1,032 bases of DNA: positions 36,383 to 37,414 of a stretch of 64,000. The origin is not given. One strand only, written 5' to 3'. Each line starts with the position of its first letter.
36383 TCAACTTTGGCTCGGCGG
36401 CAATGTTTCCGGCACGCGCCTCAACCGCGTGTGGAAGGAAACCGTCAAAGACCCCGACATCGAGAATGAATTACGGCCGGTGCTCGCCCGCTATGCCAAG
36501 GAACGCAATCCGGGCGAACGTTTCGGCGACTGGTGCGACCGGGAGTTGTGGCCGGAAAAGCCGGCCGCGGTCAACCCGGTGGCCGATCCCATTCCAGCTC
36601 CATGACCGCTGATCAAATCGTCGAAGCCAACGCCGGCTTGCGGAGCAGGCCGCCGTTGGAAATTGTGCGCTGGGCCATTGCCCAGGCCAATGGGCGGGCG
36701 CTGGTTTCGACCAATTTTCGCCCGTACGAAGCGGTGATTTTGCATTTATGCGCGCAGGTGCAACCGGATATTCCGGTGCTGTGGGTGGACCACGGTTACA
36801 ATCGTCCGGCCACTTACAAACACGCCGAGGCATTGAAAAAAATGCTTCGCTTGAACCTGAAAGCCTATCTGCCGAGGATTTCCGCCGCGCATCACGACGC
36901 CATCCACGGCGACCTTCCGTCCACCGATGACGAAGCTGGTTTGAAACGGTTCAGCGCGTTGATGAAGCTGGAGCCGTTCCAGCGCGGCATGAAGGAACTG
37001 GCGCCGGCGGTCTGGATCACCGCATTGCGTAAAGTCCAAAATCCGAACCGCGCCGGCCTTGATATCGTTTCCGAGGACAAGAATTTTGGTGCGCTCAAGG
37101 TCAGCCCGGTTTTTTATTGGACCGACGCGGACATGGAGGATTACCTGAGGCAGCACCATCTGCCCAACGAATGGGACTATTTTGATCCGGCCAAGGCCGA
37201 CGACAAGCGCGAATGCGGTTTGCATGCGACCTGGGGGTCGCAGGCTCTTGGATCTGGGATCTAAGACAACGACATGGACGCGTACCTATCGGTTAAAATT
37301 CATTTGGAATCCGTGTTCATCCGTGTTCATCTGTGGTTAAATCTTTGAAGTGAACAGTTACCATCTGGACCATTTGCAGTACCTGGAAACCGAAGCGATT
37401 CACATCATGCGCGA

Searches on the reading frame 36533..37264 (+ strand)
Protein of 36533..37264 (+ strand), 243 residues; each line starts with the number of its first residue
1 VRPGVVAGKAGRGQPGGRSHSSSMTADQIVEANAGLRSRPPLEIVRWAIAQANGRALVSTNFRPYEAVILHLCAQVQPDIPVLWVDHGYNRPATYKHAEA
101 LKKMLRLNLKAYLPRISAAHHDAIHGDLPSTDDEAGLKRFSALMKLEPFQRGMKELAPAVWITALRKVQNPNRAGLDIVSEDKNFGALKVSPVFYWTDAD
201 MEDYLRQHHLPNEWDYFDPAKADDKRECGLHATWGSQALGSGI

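Call 8: search_protein_families(library=pfam, proteins=[window:36533-37264:+], max_evalue=0.001)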
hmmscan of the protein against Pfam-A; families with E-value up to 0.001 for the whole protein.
window:36533-37264:+ (243 aa): 1 family
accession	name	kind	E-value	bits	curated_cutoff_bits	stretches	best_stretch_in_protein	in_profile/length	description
PF01507.26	PAPS_reduct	-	9.6e-27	94.5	22.5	1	58-211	4-155/175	Phosphoadenosine phosphosulfate reductase domain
